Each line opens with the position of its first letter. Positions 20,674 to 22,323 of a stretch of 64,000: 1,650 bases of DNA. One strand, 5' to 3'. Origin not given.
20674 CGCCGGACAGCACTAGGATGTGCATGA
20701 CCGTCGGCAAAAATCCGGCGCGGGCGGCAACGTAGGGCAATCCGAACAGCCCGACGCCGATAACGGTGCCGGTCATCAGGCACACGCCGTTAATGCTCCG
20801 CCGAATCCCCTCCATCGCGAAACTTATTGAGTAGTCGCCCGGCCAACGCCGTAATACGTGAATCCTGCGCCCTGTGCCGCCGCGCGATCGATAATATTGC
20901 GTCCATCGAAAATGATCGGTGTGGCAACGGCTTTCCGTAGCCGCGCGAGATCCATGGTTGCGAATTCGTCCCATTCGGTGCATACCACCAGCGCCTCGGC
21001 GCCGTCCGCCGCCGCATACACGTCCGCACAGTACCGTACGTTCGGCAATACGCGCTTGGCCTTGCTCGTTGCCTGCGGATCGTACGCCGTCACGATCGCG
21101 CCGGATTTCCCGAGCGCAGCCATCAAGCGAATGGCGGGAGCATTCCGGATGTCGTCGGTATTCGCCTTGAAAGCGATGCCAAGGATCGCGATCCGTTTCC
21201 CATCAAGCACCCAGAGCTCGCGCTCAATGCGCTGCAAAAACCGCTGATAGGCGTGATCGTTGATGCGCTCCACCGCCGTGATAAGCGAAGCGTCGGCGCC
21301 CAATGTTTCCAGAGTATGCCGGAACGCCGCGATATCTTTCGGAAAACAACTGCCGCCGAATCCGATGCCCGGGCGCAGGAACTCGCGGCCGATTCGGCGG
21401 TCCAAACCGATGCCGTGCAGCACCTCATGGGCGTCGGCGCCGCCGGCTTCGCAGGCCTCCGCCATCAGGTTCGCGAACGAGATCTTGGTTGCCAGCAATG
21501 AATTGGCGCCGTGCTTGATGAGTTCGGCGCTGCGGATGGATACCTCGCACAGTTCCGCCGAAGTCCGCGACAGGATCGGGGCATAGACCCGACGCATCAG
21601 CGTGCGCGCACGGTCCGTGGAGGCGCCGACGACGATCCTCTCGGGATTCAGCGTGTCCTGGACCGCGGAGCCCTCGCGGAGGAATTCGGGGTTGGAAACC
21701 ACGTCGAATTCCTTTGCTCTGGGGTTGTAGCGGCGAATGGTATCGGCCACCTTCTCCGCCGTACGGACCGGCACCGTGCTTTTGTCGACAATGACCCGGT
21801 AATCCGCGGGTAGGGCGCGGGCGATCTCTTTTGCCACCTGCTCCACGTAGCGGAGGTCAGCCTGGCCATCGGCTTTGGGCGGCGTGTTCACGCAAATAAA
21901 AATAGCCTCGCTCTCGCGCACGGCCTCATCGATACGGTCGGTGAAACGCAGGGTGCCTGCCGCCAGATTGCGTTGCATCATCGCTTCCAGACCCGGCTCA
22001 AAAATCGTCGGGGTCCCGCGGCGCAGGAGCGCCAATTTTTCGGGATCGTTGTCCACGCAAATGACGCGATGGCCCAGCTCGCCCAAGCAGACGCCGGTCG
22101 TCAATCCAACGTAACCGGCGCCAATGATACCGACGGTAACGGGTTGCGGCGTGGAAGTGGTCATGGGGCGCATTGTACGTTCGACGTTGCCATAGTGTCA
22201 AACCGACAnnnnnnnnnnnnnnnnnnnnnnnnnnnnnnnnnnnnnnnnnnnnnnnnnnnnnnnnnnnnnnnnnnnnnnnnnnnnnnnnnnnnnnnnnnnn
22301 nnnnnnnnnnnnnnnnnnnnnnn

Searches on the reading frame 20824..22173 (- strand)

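Call 75: search_protein_families(library=pfam, proteins=[window:20824-22173:-], max_evalue=0.001)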
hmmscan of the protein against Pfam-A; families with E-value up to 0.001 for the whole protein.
window:20824-22173:- (449 aa): 6 families
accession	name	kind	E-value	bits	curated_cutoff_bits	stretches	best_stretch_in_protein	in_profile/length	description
PF03721.20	UDPG_MGDP_dh_N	-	2.4e-62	210.3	27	1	13-195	2-186/187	UDP-glucose/GDP-mannose dehydrogenase family, NAD binding domain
PF03720.21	UDPG_MGDP_dh_C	-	1.5e-35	122.1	30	1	329-430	1-103/103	UDP-glucose/GDP-mannose dehydrogenase family, UDP binding domain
PF00984.24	UDPG_MGDP_dh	-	1.5e-32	112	25.4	1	214-306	1-93/94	UDP-glucose/GDP-mannose dehydrogenase family, central domain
PF03807.23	F420_oxidored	-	3.2e-05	24.9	21.6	0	13-96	1-68/94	NADP oxidoreductase coenzyme F420-dependent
PF03446.21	NAD_binding_2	-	0.00052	20.5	21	0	13-148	1-109/161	NAD binding domain of 6-phosphogluconate dehydrogenase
PF01494.25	FAD_binding_3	-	0.00072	19.3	22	0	12-51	2-41/349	FAD binding domain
